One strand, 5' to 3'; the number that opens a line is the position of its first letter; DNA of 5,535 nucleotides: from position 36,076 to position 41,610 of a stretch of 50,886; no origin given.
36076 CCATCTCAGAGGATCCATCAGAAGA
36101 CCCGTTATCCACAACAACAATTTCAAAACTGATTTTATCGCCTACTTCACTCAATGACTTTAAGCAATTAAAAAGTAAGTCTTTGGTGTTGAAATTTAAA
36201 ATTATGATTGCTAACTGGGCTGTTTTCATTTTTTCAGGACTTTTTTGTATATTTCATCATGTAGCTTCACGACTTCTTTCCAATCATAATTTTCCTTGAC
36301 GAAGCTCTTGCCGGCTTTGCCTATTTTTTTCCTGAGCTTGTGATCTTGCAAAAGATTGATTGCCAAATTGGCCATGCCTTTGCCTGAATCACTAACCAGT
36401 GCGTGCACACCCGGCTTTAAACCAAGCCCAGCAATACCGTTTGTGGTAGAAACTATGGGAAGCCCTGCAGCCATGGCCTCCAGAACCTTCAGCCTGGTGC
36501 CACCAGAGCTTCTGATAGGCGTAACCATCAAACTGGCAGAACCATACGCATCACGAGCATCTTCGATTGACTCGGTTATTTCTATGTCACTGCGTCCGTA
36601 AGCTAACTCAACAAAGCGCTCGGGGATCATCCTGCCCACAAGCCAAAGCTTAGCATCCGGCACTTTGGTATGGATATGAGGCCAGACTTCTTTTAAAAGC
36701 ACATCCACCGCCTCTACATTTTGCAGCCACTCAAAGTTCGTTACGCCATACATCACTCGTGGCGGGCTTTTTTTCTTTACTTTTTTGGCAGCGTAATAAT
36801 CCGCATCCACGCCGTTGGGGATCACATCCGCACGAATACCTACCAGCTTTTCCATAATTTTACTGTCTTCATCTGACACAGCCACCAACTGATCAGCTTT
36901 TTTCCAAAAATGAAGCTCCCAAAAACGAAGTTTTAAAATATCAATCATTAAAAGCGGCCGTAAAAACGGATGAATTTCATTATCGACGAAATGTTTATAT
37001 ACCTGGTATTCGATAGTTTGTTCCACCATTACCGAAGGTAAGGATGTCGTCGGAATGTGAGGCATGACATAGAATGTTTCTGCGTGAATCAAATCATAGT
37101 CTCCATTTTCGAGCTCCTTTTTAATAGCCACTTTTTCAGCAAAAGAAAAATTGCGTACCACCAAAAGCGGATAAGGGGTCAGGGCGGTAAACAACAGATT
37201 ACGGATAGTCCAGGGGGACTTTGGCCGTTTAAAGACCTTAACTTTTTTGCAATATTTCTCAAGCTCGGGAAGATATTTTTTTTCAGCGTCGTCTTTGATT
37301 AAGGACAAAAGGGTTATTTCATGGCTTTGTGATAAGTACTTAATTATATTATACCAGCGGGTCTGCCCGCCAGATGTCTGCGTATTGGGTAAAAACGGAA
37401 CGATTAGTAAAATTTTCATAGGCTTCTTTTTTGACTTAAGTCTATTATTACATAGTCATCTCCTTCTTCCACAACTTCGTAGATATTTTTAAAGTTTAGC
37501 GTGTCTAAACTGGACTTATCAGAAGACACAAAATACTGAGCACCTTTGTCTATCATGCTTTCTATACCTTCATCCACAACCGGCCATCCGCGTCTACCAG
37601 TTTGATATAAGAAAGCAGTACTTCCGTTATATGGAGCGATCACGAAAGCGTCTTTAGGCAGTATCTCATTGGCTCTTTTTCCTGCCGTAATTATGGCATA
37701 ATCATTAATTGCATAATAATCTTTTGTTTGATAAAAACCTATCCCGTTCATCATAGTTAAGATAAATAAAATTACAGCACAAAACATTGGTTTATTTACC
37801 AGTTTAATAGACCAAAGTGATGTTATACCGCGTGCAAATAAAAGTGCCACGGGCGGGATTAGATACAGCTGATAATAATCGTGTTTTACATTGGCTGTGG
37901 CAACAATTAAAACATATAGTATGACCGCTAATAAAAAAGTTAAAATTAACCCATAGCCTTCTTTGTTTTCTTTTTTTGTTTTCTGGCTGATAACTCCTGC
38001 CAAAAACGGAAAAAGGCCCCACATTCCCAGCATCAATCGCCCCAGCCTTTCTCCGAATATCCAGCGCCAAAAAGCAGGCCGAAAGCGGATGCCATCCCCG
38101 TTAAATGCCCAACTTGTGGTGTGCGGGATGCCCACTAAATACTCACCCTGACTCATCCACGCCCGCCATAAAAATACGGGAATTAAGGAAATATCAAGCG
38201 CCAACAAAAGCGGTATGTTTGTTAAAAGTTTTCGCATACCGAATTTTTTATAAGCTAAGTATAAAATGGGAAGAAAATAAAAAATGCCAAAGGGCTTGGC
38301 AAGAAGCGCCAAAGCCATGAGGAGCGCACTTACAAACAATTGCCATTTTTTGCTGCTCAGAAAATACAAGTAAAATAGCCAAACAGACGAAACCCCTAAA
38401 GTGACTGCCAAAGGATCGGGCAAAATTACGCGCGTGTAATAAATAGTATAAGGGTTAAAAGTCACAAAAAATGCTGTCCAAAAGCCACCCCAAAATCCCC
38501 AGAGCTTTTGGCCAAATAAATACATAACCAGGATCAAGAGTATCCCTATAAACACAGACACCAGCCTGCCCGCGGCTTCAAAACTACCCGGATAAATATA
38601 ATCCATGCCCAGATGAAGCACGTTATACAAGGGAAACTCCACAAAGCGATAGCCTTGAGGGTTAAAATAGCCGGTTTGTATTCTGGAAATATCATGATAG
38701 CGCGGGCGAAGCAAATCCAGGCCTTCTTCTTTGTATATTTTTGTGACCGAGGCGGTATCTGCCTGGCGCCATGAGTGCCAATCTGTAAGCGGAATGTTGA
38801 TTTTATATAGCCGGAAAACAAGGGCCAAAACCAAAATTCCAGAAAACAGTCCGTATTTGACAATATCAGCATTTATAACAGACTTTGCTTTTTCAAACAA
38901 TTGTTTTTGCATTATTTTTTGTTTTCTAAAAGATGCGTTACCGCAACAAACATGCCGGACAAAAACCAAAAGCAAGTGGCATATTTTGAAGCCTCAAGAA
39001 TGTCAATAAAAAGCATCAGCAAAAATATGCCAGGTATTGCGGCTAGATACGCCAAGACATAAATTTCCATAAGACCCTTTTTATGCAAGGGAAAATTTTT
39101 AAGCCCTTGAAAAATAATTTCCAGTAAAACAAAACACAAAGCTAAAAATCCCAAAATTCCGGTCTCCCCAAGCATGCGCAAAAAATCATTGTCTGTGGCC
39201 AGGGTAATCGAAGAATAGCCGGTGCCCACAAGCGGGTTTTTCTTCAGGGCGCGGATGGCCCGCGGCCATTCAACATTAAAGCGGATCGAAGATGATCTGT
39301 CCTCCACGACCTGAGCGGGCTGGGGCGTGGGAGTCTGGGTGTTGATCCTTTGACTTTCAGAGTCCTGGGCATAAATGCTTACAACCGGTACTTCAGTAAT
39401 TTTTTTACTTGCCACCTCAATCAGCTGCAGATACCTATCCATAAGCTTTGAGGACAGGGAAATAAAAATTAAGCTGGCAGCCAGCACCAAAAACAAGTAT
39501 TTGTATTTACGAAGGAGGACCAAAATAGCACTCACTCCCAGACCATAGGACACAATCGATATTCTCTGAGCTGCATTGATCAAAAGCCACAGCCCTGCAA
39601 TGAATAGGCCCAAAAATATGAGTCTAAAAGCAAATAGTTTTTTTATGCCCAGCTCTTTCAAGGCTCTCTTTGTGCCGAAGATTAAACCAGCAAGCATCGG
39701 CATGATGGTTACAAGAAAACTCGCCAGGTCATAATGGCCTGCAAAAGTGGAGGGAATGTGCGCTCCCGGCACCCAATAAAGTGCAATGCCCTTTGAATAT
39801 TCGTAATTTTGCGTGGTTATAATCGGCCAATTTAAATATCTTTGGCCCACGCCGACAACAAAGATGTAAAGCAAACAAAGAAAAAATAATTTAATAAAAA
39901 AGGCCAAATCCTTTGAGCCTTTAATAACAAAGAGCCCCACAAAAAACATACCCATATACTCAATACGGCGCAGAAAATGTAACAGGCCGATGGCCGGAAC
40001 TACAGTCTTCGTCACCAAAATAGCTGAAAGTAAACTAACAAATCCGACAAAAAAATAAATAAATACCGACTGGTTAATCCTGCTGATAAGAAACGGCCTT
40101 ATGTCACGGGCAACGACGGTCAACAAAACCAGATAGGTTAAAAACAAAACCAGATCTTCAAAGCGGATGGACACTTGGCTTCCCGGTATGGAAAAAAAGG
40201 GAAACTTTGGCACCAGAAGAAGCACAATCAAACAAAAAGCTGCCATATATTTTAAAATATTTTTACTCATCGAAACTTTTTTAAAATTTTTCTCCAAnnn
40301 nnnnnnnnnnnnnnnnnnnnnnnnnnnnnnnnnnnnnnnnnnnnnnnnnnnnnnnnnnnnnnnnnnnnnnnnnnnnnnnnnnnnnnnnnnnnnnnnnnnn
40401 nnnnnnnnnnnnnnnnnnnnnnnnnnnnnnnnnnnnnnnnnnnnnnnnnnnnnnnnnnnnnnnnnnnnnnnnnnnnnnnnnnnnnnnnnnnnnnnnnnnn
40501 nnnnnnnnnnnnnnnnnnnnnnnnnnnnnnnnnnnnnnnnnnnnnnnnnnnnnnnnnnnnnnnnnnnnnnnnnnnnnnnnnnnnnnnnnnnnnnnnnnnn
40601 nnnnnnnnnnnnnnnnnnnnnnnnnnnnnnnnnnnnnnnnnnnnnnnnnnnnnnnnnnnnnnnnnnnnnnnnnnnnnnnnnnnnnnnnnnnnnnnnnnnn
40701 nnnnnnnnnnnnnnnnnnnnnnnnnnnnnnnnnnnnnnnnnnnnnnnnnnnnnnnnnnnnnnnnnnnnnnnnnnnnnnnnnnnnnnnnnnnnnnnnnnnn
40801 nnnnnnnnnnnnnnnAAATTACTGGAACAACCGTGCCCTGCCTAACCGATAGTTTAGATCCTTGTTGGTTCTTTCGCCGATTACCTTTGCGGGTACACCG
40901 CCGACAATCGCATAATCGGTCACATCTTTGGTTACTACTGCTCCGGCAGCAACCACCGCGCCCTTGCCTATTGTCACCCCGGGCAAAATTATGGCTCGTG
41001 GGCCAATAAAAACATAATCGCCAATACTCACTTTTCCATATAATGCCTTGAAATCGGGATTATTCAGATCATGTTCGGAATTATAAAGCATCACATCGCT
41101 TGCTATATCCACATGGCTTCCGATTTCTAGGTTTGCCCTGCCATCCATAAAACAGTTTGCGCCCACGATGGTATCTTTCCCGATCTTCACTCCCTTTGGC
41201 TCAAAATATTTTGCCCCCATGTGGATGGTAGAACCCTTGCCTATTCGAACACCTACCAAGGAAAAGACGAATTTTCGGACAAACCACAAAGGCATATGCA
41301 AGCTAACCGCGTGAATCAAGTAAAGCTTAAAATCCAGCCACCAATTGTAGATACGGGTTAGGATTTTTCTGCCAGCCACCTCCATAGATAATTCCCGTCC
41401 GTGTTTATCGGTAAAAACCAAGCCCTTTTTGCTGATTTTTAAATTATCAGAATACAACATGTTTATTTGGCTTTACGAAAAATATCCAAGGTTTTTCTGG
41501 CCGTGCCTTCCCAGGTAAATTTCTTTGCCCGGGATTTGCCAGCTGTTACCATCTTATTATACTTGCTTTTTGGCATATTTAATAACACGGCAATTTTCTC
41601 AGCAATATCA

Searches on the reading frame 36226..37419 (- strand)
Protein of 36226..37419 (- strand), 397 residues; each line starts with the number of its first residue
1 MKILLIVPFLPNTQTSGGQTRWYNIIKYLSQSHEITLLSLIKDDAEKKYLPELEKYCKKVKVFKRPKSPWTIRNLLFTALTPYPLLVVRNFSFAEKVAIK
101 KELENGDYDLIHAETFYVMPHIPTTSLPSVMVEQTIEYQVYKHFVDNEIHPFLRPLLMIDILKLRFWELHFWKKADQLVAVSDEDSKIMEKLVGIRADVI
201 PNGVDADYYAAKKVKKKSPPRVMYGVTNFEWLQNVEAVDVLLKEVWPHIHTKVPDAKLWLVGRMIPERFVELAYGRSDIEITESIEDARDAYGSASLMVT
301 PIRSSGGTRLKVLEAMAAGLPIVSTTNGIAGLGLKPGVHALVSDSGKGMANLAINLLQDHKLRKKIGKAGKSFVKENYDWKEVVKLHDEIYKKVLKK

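Call 7: search_protein_families(library=pfam, proteins=[window:36226-37419:-], max_evalue=0.001)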
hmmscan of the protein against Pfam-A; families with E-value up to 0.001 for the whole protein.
window:36226-37419:- (397 aa): 4 families
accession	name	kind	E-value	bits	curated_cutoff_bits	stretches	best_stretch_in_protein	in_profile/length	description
PF13692.12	Glyco_trans_1_4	-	1.1e-20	74.8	27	1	232-359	12-142/142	Glycosyl transferases group 1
PF13439.12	Glyco_transf_4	-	5e-12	46.6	28.5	1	16-207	2-169/170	Glycosyltransferase Family 4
PF00534.26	Glycos_transf_1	-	3.6e-10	40.1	26.4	1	241-372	32-171/172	Glycosyl transferases group 1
PF13524.12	Glyco_trans_1_2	-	1.1e-08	35.6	25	1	287-384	39-139/144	Glycosyl transferase-like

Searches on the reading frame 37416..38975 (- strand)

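Call 7: search_protein_families(library=pfam, proteins=[window:37416-38975:-], max_evalue=0.001)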
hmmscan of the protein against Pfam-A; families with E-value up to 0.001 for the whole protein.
window:37416-38975:- (519 aa): 1 family
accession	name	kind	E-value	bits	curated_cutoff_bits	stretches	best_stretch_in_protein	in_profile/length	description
PF13231.12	PMT_2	-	7.6e-07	29.9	26.1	1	132-269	20-156/160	Dolichyl-phosphate-mannose-protein mannosyltransferase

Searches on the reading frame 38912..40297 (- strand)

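Call 7: search_protein_families(library=pfam, proteins=[window:38912-40297:-], max_evalue=0.001)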
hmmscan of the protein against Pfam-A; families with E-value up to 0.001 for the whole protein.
window:38912-40297:- (461 aa): 1 family
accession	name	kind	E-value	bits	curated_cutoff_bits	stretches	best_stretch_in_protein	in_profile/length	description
PF04932.20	Wzy_C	-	1.7e-10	41.3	31.7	1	231-387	2-148/149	O-Antigen ligase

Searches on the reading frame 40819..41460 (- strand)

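Call 7: search_protein_families(library=pfam, proteins=[window:40819-41460:-], max_evalue=0.001)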
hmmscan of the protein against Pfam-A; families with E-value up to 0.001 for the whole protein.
window:40819-41460:- (213 aa): 3 families
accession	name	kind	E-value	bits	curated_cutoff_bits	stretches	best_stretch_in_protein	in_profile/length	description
PF00132.30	Hexapep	-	1.3e-17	63.1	27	1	144-178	2-36/36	Bacterial transferase hexapeptide (six repeats)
PF14602.12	Hexapep_2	-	6e-15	55.1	27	1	144-178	2-34/34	Hexapeptide repeat of succinyl-transferase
PF25084.1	LbH_EIF2B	-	0.00016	22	54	0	91-180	22-97/105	EIF2B subunit epsilon LbH domain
